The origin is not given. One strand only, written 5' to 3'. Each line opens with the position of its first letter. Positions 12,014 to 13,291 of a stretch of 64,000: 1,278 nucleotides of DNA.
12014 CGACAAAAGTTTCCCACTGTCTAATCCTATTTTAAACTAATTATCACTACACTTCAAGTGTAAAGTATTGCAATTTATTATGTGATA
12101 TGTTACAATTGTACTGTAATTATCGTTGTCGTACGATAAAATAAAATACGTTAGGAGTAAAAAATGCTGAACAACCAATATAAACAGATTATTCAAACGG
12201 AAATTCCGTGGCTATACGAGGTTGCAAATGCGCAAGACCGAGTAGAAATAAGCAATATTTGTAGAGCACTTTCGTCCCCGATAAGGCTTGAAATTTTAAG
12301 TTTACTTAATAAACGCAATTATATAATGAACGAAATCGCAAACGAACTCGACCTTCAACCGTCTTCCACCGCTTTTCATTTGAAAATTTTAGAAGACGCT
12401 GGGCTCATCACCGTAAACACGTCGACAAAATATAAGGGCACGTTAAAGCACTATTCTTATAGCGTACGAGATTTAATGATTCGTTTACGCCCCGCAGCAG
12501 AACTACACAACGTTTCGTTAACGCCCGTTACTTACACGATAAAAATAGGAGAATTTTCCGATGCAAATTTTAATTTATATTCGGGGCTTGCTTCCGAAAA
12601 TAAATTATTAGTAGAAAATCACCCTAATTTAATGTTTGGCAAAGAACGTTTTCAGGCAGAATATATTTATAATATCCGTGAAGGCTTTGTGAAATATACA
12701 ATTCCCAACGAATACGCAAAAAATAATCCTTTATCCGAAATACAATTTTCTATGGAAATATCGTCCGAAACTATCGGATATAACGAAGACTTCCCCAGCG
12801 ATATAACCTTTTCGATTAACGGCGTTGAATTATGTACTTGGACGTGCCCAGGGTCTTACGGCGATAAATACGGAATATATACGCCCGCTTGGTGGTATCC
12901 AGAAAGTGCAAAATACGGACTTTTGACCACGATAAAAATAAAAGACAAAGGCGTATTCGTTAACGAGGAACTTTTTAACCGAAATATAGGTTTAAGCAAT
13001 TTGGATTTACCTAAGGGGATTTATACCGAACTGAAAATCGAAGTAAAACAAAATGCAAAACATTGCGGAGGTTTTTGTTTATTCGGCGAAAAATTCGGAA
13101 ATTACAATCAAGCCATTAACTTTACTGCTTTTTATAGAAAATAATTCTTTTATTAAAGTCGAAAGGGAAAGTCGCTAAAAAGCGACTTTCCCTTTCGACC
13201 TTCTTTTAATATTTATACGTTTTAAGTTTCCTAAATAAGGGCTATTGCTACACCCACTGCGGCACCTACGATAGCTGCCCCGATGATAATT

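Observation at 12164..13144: ArsR-type winged helix fused to an unassigned ~220-aa domain, divergent from a giant surface-lipoprotein operon (copy 1 of a paralogous pair)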

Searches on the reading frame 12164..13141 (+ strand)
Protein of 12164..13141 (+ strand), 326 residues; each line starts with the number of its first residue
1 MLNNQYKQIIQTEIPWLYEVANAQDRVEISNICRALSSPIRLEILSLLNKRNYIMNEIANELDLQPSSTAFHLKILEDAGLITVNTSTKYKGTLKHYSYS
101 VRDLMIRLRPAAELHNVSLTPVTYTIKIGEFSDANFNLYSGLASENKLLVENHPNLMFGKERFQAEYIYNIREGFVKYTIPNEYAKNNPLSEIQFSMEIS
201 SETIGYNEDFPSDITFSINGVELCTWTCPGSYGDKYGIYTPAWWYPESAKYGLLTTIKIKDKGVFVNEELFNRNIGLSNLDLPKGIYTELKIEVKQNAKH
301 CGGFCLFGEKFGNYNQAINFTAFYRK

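Call 4: search_protein_families(library=pfam, proteins=[window:12164-13141:+], max_evalue=1)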
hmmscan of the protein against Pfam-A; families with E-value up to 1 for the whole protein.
window:12164-13141:+ (326 aa): 10 families
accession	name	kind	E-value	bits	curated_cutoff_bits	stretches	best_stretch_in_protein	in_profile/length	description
PF01022.26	HTH_5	-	1.1e-11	44.9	22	1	38-83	1-46/47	Bacterial regulatory protein, arsR family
PF12840.13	HTH_20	-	2e-07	31.3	27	1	36-84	1-50/51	Helix-turn-helix domain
PF13412.12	HTH_24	-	0.00013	21.9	21.9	1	40-83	4-48/48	Winged helix-turn-helix DNA-binding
PF01047.28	MarR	-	0.0027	18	24.6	1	49-87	14-52/59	MarR family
PF13601.12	HTH_34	-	0.0091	16.6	27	1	40-92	1-54/80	Winged helix DNA-binding domain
PF14947.12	HTH_45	-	0.03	14.8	25.5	1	40-94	7-60/77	Winged helix-turn-helix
PF14394.12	DUF4423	-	0.031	14.5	30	1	41-98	23-82/165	Domain of unknown function (DUF4423)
PF15340.11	COPR5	-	0.11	13.6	27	1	164-247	55-129/150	Cooperator of PRMT5 family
PF01726.22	LexA_DNA_bind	-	0.16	12.2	23.7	1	55-85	28-59/65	LexA DNA binding domain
PF24270.1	HTH_Cmi2_C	-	0.28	11.9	27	1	35-84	71-120/125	Cmi2, C-terminal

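Call 5: search_protein_families(library=ncbifam, proteins=[window:12164-13141:+], max_evalue=1)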
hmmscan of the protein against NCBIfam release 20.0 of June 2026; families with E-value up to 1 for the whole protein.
window:12164-13141:+ (326 aa): 13 families
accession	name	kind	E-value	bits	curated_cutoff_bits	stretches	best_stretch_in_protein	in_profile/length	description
NF033788.1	HTH_metalloreg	subfamily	6.1e-12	45.2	55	1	30-86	2-59/77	metalloregulator ArsR/SmtB family transcription factor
NF033789.1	repress_SdpR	subfamily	2e-09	37.3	100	1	34-87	3-56/79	autorepressor SdpR family transcription factor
NF053602.1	Phr_regulator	exception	1.1e-06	28.3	320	1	36-102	9-74/191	heat shock transcription regulator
NF053755.1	MsvR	equivalog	2.2e-06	27.5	220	1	33-88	7-62/236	transcriptional factor MsvR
NF041413.1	ArsR_Rv2640c_fam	equivalog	9.5e-06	26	155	1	22-85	25-91/118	Rv2640c family ArsR-like transcriptional regulator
NF047906.1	CdPbTransRegCmtR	equivalog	1e-05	25.4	150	1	29-87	11-69/104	Cd(II)/Pb(II)-sensing metalloregulatory transcriptional regulator CmtR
NF040642.1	sulf_sens_BigR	equivalog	0.0002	21.4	155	1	26-87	7-68/95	sulfite-sensing transcriptional repressor BigR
NF053606.1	Sta1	subfamily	0.0011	19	80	1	44-103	25-85/100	Sta1 family transcriptional regulator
TIGR01884.1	cas_HTH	subfamily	0.0019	17.6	60.2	1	41-89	144-192/202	CRISPR-associated CARF protein Csa3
NF040939.2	trans_reg_lrs14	equivalog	0.0028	17.6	90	1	44-103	26-87/103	Lrs14 family HTH-type transcriptional regulator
NF045707.1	Dbac_1936_reg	equivalog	0.0047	16.9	115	1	29-87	7-65/99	ArsR/SmtB-type metalloregulator TsoR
NF005061.0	PRK06474.1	equivalog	0.033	14.1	121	1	36-102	8-78/178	hypothetical protein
TIGR02702.1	SufR_cyano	equivalog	0.14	11.8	178.8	1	43-89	5-52/208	iron-sulfur cluster biosynthesis transcriptional regulator SufR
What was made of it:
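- Checked: NCBIfam gives only sub-threshold ArsR-type hits (call 5).
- The N-terminal domain is ArsR-type (calls 4, 5). NCBIfam HTH_metalloreg scores below its cutoff (45.2 against 55, call 5).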

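Call 6: find_homologous_proteins(query=window:12164-13141:+)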
Query window:12164-13141:+ (326 aa): 696 proteins with E <= 0.001 among 1435 candidates; the best 120 are listed.
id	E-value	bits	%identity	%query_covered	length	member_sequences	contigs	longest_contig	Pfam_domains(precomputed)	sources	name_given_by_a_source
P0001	4.6e-210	715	95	100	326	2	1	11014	PF12840.14,PF01022.27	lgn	-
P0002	9.0e-171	586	78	100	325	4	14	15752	PF12840.14,PF01022.27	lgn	-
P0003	5.3e-168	576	75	100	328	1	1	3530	PF12840.14,PF01022.27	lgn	-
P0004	1.3e-149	516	70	98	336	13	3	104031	PF12840.14,PF13412.13,PF01022.27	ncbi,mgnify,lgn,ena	mgnify:CR=1 FL=1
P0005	4.2e-113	396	58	95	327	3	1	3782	PF12840.14,PF01022.27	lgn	-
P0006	3.1e-109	383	58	95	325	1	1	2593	PF12840.14,PF01022.27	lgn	-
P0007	1.9e-108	381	55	95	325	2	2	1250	PF12840.14,PF01022.27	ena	-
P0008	4.5e-107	376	54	95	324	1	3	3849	PF12840.14,PF01022.27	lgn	-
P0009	1.1e-104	368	78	64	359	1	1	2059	-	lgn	-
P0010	1.6e-103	365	52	95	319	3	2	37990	PF12840.14,PF01022.27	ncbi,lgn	-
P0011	1.0e-102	362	53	95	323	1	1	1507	PF12840.14,PF13412.13,PF01022.27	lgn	-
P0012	9.4e-101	356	54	94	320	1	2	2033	PF12840.14,PF01022.27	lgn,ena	-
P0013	4.5e-99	350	54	94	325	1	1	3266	PF12840.14,PF01022.27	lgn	-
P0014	4.9e-99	350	53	95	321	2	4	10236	PF12840.14,PF01022.27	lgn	-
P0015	1.9e-98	348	51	95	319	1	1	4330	PF12840.14,PF01022.27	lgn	-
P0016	3.2e-98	347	53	95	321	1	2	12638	PF12840.14,PF01022.27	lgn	-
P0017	4.7e-98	347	51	95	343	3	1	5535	PF12840.14,PF01022.27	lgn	-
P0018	5.5e-98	346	51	94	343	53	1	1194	PF12840.14,PF01022.27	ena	-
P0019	6.4e-98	346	53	94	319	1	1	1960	PF12840.14,PF01022.27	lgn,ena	-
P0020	6.6e-98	346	50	100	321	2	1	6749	PF12840.14,PF01022.27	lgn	-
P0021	7.7e-98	346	52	95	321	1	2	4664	PF12840.14,PF01022.27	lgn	-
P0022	9.7e-98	346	53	94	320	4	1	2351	PF12840.14,PF01022.27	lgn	-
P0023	2.7e-97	344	53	95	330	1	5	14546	PF12840.14,PF01022.27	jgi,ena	-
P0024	8.4e-97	343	53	95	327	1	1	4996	PF12840.14,PF01022.27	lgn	-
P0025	9.1e-97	342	53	94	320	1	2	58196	PF12840.14,PF01022.27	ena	-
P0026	1.1e-96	342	50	94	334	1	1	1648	PF12840.14,PF01022.27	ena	-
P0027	1.6e-96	342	51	94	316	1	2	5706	PF12840.14,PF01022.27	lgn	-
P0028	2.5e-96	341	50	98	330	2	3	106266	PF12840.14,PF01022.27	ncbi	-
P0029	1.1e-95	339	51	95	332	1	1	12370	PF12840.14,PF01022.27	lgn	-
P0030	4.1e-95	337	51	95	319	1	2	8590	PF12840.14,PF01022.27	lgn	-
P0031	5.1e-95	337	48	99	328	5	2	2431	PF12840.14,PF01022.27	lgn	-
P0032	1.6e-94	335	51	94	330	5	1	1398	PF12840.14,PF01022.27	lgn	-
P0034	3.0e-94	334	50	94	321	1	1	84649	PF12840.14,PF01022.27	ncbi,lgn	-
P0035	8.5e-94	333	51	94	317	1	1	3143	PF12840.14,PF01022.27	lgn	-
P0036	1.5e-93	332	50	94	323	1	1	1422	PF12840.14,PF01022.27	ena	-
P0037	2.7e-93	331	50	95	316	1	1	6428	PF12840.14,PF01022.27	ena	-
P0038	3.6e-93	331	51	97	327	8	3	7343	PF12840.14,PF01022.27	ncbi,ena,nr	ncbi:MAG: helix-turn-helix domain-containing protein [Clostridia bacterium]|nr:helix-turn-helix doma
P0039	4.1e-93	330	48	95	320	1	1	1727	PF12840.14,PF01022.27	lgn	-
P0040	6.2e-93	330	49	94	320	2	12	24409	PF12840.14,PF01022.27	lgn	-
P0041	2.7e-92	328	50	94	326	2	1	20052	PF12840.14,PF13412.13,PF01022.27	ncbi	-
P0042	4.0e-92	327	49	95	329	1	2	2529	PF12840.14,PF01022.27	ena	-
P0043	4.2e-92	327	49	95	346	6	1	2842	PF12840.14,PF01022.27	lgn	-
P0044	1.1e-91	326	48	95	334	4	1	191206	PF12840.14,PF01022.27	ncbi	-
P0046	4.2e-91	324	48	94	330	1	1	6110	PF12840.14,PF01022.27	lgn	-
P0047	4.5e-91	324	49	94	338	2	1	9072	PF12840.14,PF01022.27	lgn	-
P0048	6.6e-91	323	50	94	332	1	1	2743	PF12840.14,PF01022.27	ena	-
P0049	1.1e-90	322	49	94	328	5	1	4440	PF12840.14,PF01022.27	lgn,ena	-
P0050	1.9e-90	322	49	95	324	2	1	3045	PF12840.14,PF01022.27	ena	-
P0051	2.5e-90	321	51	94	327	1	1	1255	PF12840.14,PF01022.27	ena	-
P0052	3.7e-90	321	49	95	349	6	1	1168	PF12840.14,PF01022.27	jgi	jgi:predicted transcriptional regulator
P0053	1.5e-89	319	49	95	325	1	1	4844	PF01022.27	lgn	-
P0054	1.2e-88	316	49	95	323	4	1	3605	PF12840.14,PF01022.27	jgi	-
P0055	1.5e-88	315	50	93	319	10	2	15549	PF12840.14,PF01022.27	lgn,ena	-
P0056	1.7e-88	315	48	95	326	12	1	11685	PF12840.14,PF01022.27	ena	-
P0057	7.7e-88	313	49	94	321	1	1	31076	PF12840.14,PF01022.27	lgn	-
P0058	1.3e-87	312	48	95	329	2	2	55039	PF12840.14,PF01022.27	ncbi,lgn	-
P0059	2.4e-87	311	48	93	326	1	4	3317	PF12840.14,PF01022.27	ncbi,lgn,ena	-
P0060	5.2e-87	310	48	95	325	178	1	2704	PF12840.14,PF01022.27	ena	-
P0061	1.3e-86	309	47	95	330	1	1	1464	PF12840.14,PF01022.27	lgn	-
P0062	1.9e-86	308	46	95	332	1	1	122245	PF12840.14,PF01022.27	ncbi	-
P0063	3.2e-86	308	47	95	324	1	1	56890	PF12840.14,PF01022.27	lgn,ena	-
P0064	4.1e-86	307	48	94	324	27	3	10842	PF12840.14,PF01022.27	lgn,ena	-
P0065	6.9e-86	307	47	94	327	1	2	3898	PF12840.14,PF01022.27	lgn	-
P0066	2.5e-85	305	47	95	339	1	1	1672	PF12840.14,PF01022.27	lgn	-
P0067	6.3e-85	304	46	95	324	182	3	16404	PF12840.14,PF01022.27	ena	-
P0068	2.3e-84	302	46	94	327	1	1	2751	PF12840.14,PF01022.27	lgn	-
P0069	9.9e-84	300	46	95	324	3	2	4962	PF12840.14,PF01022.27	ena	-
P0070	9.7e-82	293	47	94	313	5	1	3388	PF12840.14,PF01022.27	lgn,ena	-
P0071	8.2e-81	290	49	93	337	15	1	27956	PF12840.14,PF01022.27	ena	-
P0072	2.1e-80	289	47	94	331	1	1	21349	PF12840.14,PF01022.27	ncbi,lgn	-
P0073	3.5e-79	285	46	95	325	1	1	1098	PF12840.14,PF01022.27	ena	-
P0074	1.2e-77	280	46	93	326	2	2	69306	PF12840.14,PF01022.27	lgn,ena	-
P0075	1.4e-77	279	45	95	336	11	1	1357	PF12840.14,PF01022.27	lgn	-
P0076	2.3e-76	275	46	95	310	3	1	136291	PF12840.14,PF01022.27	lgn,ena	-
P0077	2.9e-75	272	46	91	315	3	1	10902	PF12840.14,PF01022.27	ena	-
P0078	3.3e-73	265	43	94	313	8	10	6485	PF12840.14,PF01022.27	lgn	-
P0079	3.8e-73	265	44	94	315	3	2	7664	PF12840.14,PF01022.27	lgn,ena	-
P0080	1.2e-72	263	44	91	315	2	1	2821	PF12840.14,PF01022.27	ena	-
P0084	6.9e-61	225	40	91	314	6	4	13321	PF12840.14,PF01022.27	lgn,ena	-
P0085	6.3e-58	215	39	91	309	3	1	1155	PF12840.14,PF01022.27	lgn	-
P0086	1.5e-56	210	38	92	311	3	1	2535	PF12840.14,PF01022.27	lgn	-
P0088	8.4e-56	208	37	88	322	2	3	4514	PF12840.14,PF13412.13,PF01022.27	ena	-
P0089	4.7e-55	205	37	94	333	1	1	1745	PF12840.14,PF01022.27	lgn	-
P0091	2.6e-53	200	36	92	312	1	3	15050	PF12840.14,PF01022.27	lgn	-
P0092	6.4e-53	198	37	90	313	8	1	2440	PF12840.14,PF01022.27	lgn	-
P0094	6.5e-53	198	36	94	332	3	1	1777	PF12840.14,PF01022.27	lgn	-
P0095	1.7e-52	197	37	91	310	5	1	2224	PF12840.14,PF13412.13,PF01022.27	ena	-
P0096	2.1e-52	197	36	89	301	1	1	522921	PF01047.29,PF12840.14,PF08279.19,PF01022.27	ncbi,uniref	ncbi:ArsR/SmtB family transcription factor [Gorillibacterium sp. sgz5001074]|uniref:ArsR/SmtB family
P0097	4.2e-52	196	36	94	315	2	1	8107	PF12840.14,PF01022.27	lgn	-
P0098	4.5e-52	196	37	91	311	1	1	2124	PF12840.14,PF01022.27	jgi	jgi:predicted transcriptional regulator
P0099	4.6e-52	196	37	94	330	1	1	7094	PF12840.14,PF01022.27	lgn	-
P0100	7.1e-52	195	36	92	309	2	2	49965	PF12840.14,PF01022.27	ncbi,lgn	-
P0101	7.6e-52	195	37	94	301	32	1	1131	PF01047.29,PF12840.14,PF13412.13,PF08279.19,PF01022.27,PF13601.13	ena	-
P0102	8.5e-52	195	37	91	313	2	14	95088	PF12840.14,PF01022.27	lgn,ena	-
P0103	8.5e-52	195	36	94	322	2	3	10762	PF12840.14,PF13412.13,PF01022.27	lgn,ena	-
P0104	1.4e-51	194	39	90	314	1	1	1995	PF01047.29,PF12840.14,PF13412.13,PF08279.19,PF25212.3,PF01022.27,PF13601.13,PF12802.14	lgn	-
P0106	1.8e-51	194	37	89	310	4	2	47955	PF12840.14,PF01022.27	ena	-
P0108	2.3e-51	193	40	93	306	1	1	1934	PF12840.14,PF01022.27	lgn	-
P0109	2.6e-51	193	38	89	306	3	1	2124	PF12840.14,PF13412.13,PF01022.27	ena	-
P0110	2.7e-51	193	36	91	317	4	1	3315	PF12840.14,PF01022.27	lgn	-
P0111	2.7e-51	193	37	94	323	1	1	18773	PF12840.14,PF01022.27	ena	-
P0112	3.3e-51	193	37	89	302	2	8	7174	PF01022.27,PF14493.13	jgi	jgi:predicted transcriptional regulator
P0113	7.7e-51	191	36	89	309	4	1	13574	PF12840.14,PF01022.27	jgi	jgi:predicted transcriptional regulator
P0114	8.0e-51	191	36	88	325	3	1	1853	PF01022.27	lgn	-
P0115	9.4e-51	191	38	90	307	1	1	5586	PF01047.29,PF12840.14,PF13412.13,PF08279.19,PF01022.27,PF13601.13,PF12802.14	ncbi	-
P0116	1.0e-50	191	37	89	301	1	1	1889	PF01047.29,PF12840.14,PF13412.13,PF01022.27,PF13601.13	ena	-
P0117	1.1e-50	191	38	92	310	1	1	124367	PF12840.14,PF01022.27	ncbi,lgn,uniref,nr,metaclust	ncbi:ArsR/SmtB family transcription factor [Butyrivibrio sp. MC2013]|uniref:ArsR/SmtB family transcr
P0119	1.3e-50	191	37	90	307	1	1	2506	PF01047.29,PF12840.14,PF13412.13,PF08279.19,PF01022.27,PF13601.13,PF12802.14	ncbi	-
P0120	1.5e-50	191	35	91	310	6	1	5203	PF12840.14,PF13412.13,PF01022.27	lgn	-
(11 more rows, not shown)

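Call 7: search_solved_structures(query=window:12164-13141:+, max_evalue=1)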
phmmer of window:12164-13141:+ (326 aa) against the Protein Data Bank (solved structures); distinct sequences matched with E-value up to 1: 28.
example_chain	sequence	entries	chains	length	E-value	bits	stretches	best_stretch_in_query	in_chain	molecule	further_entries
6j05_A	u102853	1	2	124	5.8e-06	29.2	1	24-91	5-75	Transcriptional regulator ArsR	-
2p4w_A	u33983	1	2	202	1.3e-05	28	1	28-105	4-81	Transcriptional regulatory protein arsR family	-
8qkf_A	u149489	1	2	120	0.0011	21.7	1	30-86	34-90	ArsR family transcriptional regulator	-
1ub9_A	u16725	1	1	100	0.019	17.6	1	34-83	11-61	Hypothetical protein PH1061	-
3jth_A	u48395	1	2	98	0.027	17.1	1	31-89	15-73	Transcription activator HlyU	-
5znx_A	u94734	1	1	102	0.03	17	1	31-88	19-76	Transcriptional activator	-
2lkp_A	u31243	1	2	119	0.031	16.9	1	23-85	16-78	HTH-type transcriptional regulator NmtR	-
3f6o_A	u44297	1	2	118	0.033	16.8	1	27-86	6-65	Probable transcriptional regulator, ArsR family protein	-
4ggg_A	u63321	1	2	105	0.055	16.1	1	22-89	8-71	Repressor protein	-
1uly_A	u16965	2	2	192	0.056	16.1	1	32-98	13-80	hypothetical protein PH1932 | hypothetical transcription regulator protein, PH1932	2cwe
7p6f_AAA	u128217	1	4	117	0.063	15.9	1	28-85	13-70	Transcriptional regulator SrnR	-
3pqj_A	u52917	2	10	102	0.075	15.7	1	27-88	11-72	Biofilm growth-associated repressor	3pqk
4omy_A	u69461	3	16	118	0.077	15.6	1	30-118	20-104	NolR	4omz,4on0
2kjb_A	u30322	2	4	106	0.08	15.6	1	21-85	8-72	CzrA protein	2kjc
1r1u_A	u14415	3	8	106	0.08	15.6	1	21-85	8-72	repressor protein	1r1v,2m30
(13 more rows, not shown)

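Call 13: find_related_loci(query=A1, collection=genome_contigs, flank=10000)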
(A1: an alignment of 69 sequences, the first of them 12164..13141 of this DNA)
Query A1 (326 aa) in genome_contigs; peptide patterns used: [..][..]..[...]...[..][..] (x = any residue, [..] = any of these).
599 stretches matched a pattern (row limit reached: there are more); 546 encode a relative of the query (tblastn E <= 1e-3); the best 80 are kept; 80 distinct loci.
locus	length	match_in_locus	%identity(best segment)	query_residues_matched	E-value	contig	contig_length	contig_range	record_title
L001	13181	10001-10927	52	17-326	1e-108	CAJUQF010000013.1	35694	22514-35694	MAG TPA_asm: uncultured Christensenellaceae bacterium isolate MGBC162832 genome assembly, contig: MGBC162832.13, whole g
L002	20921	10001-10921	50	19-326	4e-99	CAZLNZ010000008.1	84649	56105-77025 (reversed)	MAG TPA_asm: uncultured Christensenellaceae bacterium isolate SRP225648_co1_198 genome assembly, contig: NODE_370_length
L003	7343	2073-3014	51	12-326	1e-97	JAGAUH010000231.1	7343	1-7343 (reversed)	MAG: Clostridia bacterium isolate RGIG8780 Water_deer_Colon.Co__c1182219, whole genome shotgun sequence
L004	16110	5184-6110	48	18-326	1e-93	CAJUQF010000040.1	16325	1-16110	MAG TPA_asm: uncultured Christensenellaceae bacterium isolate MGBC162832 genome assembly, contig: MGBC162832.40, whole g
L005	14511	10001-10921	45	18-326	2e-79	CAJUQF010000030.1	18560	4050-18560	MAG TPA_asm: uncultured Christensenellaceae bacterium isolate MGBC162832 genome assembly, contig: MGBC162832.30, whole g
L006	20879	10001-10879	38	24-319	2e-64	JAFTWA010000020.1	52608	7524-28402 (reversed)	MAG: Tyzzerella sp. isolate RGIG4201 Roe_deer_Colon-3__c3815, whole genome shotgun sequence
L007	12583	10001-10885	38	22-318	6e-61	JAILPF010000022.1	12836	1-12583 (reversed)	MAG: Acetatifactor sp. isolate RUI325 k141_14939834_flag=1_multi=7.0000_len=12836, whole genome shotgun sequence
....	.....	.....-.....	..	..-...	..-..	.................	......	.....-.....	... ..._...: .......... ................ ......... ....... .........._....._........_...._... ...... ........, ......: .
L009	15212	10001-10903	39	20-318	4e-59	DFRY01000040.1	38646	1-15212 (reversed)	MAG TPA_asm: Ruminococcaceae bacterium UBA3451 UBA3451_contig_861, whole genome shotgun sequence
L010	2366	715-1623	35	19-322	1e-58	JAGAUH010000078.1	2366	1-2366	MAG: Clostridia bacterium isolate RGIG8780 Water_deer_Colon.Co__c380996, whole genome shotgun sequence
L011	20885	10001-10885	39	28-325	3e-57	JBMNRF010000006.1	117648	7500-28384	MAG: Marvinbryantia sp. isolate SBF912SR2HQ0020 scaffold_597_c1, whole genome shotgun sequence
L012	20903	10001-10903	36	22-326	4e-57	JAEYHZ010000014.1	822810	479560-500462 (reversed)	MAG: Bacillota bacterium isolate OH_HFB_338 k127_2008714, whole genome shotgun sequence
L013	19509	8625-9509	39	28-325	7e-57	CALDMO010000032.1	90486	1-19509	MAG TPA_asm: uncultured Marvinbryantia sp. isolate ERR318688_bin.56_CONCOCT_v1.1_MAG genome assembly, contig: ERZ1764608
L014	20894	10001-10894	34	22-324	3e-56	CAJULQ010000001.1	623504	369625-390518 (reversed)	MAG TPA_asm: uncultured Christensenellaceae bacterium isolate MGBC158044 genome assembly, contig: MGBC158044.1, whole ge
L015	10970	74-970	35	25-326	1e-55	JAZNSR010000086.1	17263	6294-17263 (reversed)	MAG: Faecousia sp. isolate T1900044807_TS20190273.MAGScoT_cleanbin_000067 SGB_2765_k141_311354, whole genome shotgun seq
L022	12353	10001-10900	38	24-325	1e-54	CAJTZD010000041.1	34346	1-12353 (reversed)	MAG TPA_asm: uncultured Acetatifactor sp. isolate MGBC113998 genome assembly, contig: MGBC113998.41, whole genome shotgu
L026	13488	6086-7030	36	3-324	2e-54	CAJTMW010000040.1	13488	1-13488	MAG TPA_asm: uncultured Lachnospiraceae bacterium isolate MGBC101207 genome assembly, contig: MGBC101207.40, whole genom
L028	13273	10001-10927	34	17-326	2e-54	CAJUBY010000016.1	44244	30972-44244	MAG TPA_asm: uncultured Christensenella sp. isolate MGBC129342 genome assembly, contig: MGBC129342.16, whole genome shot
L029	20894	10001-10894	33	22-323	2e-54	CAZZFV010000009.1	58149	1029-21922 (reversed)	MAG TPA_asm: uncultured Lachnospiraceae bacterium isolate binchicken_co354_404 genome assembly, contig: NODE_337_length_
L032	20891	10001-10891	34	22-324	5e-54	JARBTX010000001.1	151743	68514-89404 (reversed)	MAG: Anaerocolumna sp. isolate L_E1_T20_C_bin.29 scaffold_126, whole genome shotgun sequence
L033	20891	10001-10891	36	20-318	5e-54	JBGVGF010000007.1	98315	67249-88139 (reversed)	MAG: Faecalimonas sp. isolate fecal_MAG_373 fecal_MAG_373_contig_0007, whole genome shotgun sequence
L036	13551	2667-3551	36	27-324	1e-53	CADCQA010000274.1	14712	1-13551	MAG: uncultured Spirochaetaceae bacterium isolate RUG14872 genome assembly, contig: RUG14872_asm_274, whole genome shotg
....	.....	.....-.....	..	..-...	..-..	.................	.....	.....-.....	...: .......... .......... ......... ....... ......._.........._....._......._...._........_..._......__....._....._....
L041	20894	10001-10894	34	25-323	2e-53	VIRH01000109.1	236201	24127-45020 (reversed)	Rhodobacterales bacterium strain BW5 NODE_7_length_236201_cov_23.2235_ID_13, whole genome shotgun sequence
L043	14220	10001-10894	33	25-326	4e-53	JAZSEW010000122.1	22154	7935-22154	MAG: Lachnospiraceae bacterium isolate T1900044587_TS20190053.MAGScoT_cleanbin_000063 SGB_604_k141_2068830, whole genome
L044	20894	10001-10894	36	19-318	2e-53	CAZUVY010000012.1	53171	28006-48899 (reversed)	MAG TPA_asm: uncultured Faecalimonas sp. isolate SRP350583_co2_120 genome assembly, contig: NODE_719_length_53171_cov_26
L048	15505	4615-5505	34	22-324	2e-53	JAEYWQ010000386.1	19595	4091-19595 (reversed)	MAG: Bacillota bacterium isolate OH_CBlB_277 k127_2702501, whole genome shotgun sequence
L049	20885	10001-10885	33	28-324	3e-53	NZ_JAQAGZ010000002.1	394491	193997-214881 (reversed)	Paenibacillus gyeongsangnamensis strain dW9 contig2, whole genome shotgun sequence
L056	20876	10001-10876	35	29-324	7e-53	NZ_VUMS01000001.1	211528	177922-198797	Oliverpabstia intestinalis strain BSM-380-WT-5A seq1, whole genome shotgun sequence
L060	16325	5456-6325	34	28-318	9e-53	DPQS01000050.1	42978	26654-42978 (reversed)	MAG TPA_asm: Clostridiales bacterium isolate UBA11477 contig_9943, whole genome shotgun sequence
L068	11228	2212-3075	38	34-324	1e-52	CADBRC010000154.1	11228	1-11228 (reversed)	MAG: uncultured Spirochaetaceae bacterium isolate RUG14227 genome assembly, contig: RUG14227_asm_154, whole genome shotg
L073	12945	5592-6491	34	22-326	3e-52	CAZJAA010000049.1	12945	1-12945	MAG TPA_asm: uncultured Lachnospiraceae bacterium isolate SRP350583_co1_479 genome assembly, contig: NODE_8254_length_12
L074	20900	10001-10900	32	22-326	3e-52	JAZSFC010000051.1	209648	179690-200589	MAG: Lachnospiraceae bacterium isolate T1900044585_TS20190051.MAGScoT_cleanbin_000023 SGB_594_k141_1585302, whole genome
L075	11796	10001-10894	35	18-318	3e-52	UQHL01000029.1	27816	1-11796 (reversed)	uncultured Clostridiales bacterium isolate UMGS285 genome assembly, contig: NODE_227_length_27816_cov_10.5364, whole gen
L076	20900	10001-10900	32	22-326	3e-52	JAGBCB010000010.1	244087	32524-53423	MAG: Lachnospiraceae bacterium isolate RGIG8982 Water_deer_Rectum-2__c46, whole genome shotgun sequence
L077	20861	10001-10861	35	34-324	2e-52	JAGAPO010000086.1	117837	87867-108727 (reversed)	MAG: Lachnospiraceae bacterium isolate RGIG8657 Water_deer_Cecum.Co__c948574, whole genome shotgun sequence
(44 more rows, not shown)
